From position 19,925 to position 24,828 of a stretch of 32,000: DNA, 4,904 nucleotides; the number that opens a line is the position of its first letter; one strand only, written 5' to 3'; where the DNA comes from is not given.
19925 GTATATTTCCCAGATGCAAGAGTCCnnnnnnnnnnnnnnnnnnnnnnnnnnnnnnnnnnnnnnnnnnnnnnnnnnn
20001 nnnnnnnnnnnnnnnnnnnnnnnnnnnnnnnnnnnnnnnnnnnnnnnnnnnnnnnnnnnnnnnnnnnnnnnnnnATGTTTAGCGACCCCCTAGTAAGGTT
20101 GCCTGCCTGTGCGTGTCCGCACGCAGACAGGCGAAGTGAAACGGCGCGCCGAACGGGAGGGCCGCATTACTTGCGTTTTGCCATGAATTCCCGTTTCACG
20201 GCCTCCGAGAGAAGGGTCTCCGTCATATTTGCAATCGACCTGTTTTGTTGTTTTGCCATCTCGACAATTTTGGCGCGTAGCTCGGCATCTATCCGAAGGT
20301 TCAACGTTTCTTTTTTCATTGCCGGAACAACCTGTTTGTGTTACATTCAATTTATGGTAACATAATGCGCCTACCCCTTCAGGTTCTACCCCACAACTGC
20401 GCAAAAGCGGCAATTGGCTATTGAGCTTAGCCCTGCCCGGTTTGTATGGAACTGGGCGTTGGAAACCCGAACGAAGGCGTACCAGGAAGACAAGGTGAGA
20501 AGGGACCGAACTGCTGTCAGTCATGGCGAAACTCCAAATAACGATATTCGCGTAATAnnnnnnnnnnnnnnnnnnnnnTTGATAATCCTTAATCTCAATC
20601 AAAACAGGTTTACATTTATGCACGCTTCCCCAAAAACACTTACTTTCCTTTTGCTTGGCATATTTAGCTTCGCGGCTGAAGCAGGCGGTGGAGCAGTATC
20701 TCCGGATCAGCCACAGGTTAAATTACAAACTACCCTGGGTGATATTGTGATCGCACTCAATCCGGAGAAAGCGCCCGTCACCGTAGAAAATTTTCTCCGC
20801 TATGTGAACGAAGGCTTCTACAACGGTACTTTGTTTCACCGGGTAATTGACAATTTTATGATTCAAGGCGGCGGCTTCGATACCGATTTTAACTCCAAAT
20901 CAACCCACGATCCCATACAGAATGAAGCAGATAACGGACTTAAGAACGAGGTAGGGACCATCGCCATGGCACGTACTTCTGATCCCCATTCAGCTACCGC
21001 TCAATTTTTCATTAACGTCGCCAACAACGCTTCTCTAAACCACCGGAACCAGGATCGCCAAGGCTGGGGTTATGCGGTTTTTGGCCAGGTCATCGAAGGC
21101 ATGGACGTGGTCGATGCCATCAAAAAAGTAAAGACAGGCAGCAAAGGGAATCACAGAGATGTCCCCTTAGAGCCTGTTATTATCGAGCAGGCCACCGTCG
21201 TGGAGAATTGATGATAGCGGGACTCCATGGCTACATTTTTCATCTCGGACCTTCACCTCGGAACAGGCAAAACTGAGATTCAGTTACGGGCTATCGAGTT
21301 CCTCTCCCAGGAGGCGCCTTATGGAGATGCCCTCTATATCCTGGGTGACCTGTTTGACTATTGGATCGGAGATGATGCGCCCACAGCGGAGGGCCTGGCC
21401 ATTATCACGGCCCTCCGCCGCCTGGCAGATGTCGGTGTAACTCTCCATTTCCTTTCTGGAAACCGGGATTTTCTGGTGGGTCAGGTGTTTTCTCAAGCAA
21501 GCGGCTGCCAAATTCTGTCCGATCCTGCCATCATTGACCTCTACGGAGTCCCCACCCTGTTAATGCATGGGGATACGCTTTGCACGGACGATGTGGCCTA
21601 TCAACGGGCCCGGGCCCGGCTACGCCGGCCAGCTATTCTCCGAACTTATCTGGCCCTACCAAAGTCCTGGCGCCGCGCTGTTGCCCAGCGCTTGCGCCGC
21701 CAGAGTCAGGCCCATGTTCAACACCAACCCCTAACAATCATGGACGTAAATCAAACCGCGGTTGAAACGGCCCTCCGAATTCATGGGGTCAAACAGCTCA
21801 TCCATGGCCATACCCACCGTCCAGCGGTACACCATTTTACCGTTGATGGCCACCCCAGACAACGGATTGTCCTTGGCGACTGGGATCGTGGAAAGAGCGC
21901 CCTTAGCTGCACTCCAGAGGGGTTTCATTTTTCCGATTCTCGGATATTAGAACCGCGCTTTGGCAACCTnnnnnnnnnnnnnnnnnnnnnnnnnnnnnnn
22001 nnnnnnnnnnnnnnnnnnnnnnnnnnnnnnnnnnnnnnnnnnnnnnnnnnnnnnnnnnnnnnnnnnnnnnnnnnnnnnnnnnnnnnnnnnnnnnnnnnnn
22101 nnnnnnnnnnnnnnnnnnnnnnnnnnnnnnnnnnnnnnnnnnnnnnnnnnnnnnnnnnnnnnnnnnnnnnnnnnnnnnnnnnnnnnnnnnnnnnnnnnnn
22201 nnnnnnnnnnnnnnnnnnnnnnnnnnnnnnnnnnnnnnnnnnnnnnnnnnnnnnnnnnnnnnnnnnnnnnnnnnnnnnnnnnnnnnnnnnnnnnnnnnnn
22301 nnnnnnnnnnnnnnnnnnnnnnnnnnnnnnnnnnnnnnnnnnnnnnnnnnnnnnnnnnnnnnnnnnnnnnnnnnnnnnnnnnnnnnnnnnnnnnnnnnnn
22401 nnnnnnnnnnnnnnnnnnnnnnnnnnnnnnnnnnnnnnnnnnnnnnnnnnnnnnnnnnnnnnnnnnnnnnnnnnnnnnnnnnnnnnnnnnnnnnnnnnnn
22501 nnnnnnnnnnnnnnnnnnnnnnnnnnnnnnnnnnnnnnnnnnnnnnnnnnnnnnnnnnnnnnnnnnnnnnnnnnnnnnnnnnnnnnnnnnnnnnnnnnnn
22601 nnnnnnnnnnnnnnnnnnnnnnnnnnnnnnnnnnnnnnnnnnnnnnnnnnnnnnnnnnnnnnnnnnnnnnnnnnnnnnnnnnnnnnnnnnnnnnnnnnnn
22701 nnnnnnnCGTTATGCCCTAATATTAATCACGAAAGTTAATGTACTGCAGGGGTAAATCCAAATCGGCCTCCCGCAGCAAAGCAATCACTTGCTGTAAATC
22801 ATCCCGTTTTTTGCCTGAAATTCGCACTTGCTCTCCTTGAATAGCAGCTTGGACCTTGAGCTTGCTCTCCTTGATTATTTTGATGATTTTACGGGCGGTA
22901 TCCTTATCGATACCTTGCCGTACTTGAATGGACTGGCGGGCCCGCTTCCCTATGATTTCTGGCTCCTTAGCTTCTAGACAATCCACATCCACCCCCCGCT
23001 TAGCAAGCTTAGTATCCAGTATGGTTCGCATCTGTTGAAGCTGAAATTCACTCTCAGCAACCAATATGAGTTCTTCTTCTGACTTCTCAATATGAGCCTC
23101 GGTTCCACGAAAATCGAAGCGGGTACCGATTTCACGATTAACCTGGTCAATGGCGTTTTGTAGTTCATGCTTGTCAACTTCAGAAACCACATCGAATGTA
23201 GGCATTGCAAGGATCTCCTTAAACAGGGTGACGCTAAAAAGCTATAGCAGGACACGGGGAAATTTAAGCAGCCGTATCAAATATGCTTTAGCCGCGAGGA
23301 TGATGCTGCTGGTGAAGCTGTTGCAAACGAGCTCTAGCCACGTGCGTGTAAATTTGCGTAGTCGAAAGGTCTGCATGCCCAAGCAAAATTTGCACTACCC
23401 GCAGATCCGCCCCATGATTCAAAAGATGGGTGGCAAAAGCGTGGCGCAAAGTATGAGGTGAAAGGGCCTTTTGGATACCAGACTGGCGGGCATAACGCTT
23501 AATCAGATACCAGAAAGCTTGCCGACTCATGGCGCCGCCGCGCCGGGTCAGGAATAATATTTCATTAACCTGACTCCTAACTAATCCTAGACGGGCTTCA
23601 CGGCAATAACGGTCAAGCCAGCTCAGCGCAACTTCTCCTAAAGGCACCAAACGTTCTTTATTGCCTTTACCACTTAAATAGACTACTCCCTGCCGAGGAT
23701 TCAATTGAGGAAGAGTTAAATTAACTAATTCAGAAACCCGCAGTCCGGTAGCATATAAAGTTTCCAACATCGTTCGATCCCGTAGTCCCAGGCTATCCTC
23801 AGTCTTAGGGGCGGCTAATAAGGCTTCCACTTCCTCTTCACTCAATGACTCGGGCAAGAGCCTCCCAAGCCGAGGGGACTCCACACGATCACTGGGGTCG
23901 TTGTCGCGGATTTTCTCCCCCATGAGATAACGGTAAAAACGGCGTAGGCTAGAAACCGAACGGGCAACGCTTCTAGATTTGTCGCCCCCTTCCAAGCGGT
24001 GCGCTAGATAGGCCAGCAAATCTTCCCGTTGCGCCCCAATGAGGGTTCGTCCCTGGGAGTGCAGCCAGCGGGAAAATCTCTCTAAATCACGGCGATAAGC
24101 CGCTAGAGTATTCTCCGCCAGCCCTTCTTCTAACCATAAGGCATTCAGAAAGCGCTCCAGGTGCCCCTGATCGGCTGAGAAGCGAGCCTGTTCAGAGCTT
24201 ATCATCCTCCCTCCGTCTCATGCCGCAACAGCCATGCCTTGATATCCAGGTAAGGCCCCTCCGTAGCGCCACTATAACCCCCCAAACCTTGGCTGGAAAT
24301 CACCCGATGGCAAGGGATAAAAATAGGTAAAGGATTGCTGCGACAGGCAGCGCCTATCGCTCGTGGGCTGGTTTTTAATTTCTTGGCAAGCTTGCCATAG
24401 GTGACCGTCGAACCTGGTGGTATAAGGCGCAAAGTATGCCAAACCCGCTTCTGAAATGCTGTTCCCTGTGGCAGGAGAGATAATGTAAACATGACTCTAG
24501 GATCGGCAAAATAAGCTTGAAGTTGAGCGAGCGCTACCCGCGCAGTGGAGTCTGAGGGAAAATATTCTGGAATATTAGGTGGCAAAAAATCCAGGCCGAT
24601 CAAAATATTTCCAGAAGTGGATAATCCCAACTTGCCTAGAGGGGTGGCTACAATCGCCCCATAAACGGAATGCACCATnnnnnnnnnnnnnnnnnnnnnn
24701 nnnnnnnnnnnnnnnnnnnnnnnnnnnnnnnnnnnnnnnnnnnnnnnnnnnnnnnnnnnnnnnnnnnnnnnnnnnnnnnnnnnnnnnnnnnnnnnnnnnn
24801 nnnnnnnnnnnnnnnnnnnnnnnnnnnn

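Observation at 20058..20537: Repeat copy B carries an intact solitary RHH (antitoxin-like) ORF with its own palindromic operator candidate, upstream of gltX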

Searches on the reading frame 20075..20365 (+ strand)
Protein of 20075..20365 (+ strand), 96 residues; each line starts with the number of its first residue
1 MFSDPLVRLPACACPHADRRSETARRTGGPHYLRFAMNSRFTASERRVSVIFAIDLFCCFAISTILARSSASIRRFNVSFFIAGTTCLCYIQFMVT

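Call 106: search_protein_families(library=pfam, proteins=[window:20075-20365:+], max_evalue=1)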
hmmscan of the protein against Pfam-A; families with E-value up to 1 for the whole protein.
window:20075-20365:+ (96 aa): 0 families

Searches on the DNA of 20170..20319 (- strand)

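Call 91: search_rna_families(source=L092, start=1650, end=3300, threshold=evalue, max_evalue=1)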
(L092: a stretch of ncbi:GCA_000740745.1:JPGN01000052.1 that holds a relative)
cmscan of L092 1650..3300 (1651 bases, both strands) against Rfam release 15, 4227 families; matches with E-value up to 1: 0.
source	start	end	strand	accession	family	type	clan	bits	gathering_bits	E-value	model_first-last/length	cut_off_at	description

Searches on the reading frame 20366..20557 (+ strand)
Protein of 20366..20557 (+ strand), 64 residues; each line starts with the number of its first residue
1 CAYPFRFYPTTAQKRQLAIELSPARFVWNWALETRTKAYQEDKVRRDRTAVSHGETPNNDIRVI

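Call 13: search_protein_families(library=pfam, proteins=[window:20366-20557:+], max_evalue=1)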
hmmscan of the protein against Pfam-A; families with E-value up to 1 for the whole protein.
seq(64 aa): 1 family
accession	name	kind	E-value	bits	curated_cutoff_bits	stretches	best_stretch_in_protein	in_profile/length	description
PF12323.14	HTH_OrfB_IS605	-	4e-14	52.3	21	1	2-43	5-46/47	Helix-turn-helix domain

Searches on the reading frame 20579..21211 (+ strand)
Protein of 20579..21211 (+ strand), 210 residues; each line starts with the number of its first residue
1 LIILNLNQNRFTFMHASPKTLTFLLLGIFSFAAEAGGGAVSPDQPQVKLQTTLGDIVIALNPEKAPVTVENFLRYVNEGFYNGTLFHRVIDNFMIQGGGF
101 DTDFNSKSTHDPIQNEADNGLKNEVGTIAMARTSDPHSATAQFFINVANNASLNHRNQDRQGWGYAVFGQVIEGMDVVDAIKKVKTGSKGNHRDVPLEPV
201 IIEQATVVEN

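Call 13: search_protein_families(library=pfam, proteins=[window:20579-21211:+], max_evalue=1)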
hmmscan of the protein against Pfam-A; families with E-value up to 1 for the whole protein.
window:20579-21211:+ (210 aa): 2 families
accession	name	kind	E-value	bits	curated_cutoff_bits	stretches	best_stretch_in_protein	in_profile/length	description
PF00160.26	Pro_isomerase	-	9.5e-50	169.4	21.7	1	47-207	2-159/159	Cyclophilin type peptidyl-prolyl cis-trans isomerase/CLD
PF04479.18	RTA1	-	0.15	12.1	24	1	3-57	54-106/208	RTA1 like protein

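Call 81: find_homologous_proteins(query=window:20618-21208:+, max_evalue=1e-60)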
Query window:20618-21208:+ (197 aa): 3649 proteins with E <= 1e-60 among 8000 candidates; the best 120 are listed.
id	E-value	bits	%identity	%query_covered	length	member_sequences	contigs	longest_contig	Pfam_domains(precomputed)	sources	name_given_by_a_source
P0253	6.3e-125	432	98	100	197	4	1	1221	PF00160.27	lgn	-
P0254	2.5e-122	424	95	100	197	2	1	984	PF00160.27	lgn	-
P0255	1.3e-99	350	79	99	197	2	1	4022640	PF00160.27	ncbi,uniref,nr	ncbi:peptidylprolyl isomerase [Nitrosococcus wardiae]|uniref:Peptidyl-prolyl cis-trans isomerase n=1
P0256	2.7e-94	332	75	100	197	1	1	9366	PF00160.27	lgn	-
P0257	1.2e-93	330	76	100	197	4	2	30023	PF00160.27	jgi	jgi:peptidyl-prolyl cis-trans isomerase B (cyclophilin B)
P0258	1.4e-93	330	75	99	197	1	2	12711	PF00160.27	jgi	jgi:peptidyl-prolyl cis-trans isomerase B (cyclophilin B)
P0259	1.0e-92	327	75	100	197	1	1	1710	PF00160.27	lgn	-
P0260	2.1e-92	326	73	99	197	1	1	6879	PF00160.27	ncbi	-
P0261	2.0e-91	323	72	99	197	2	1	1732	PF00160.27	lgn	-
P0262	1.3e-90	320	74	100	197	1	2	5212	PF00160.27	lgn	-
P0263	1.7e-90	320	72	99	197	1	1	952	PF00160.27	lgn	-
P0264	1.9e-89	316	71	99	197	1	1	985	PF00160.27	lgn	-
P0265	7.5e-89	315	73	100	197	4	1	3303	PF00160.27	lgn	-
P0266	3.8e-88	312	73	99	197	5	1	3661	PF00160.27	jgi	jgi:peptidyl-prolyl cis-trans isomerase B (cyclophilin B)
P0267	1.7e-87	310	76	84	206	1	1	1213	PF00160.27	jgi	jgi:peptidyl-prolyl cis-trans isomerase B (cyclophilin B)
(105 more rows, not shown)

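Call 82: find_encoding_contigs(protein=P0255, flank=2500, max_places=2)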
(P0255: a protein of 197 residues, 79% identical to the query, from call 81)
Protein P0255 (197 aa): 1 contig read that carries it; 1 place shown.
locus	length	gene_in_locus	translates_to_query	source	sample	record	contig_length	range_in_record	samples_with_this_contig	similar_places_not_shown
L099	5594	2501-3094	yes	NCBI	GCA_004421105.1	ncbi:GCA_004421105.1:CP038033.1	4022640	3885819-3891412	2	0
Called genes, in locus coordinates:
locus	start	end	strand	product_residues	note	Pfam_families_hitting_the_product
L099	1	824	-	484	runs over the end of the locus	PF01406:tRNA-synt_1e, PF00133:tRNA-synt_1 (faint), PF09334:tRNA-synt_1g, PF01921:tRNA-synt_1f (weak), PF09190:DALR_2, PF23493:CysS_C (weak)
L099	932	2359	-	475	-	PF00749:tRNA-synt_1c, PF19269:Anticodon_2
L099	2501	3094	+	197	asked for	PF00160:Pro_isomerase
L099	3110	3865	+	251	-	PF00149:Metallophos, PF12850:Metallophos_2 (faint)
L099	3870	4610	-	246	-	PF10411:DsbC_N, PF13098:Thioredoxin_2, PF13462:Thioredoxin_4 (faint), PF01323:DSBA (faint)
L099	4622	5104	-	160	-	PF04461:YajQ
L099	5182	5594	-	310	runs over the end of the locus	PF02899:Phage_int_SAM_1, PF13495:Phage_int_SAM_4 (weak), PF00589:Phage_integrase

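Call 83: find_encoding_contigs(protein=P0254, flank=2500, max_places=2)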
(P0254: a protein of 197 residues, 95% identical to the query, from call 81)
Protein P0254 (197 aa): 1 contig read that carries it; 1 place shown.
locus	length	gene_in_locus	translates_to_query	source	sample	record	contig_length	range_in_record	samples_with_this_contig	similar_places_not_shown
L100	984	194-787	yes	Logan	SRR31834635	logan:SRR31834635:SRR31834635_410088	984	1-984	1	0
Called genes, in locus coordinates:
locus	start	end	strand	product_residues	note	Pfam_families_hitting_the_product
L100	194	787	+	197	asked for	PF00160:Pro_isomerase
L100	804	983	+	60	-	?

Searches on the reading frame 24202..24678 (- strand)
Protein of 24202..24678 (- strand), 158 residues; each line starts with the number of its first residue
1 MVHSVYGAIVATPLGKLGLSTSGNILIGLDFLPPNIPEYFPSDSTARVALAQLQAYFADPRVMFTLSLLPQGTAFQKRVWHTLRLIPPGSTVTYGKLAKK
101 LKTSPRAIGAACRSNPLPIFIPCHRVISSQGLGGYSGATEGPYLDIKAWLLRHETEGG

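Call 13: search_protein_families(library=pfam, proteins=[window:24202-24678:-], max_evalue=1)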
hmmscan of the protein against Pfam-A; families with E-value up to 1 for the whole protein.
window:24202-24678:- (158 aa): 2 families
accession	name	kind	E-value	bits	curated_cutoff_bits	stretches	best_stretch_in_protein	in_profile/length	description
PF01035.26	DNA_binding_1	-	4.4e-28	97.4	27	1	74-155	1-80/81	6-O-methylguanine DNA methyltransferase, DNA binding domain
PF02870.21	Methyltransf_1N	-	0.021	15.8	21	1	6-68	2-69/71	6-O-methylguanine DNA methyltransferase, ribonuclease-like domain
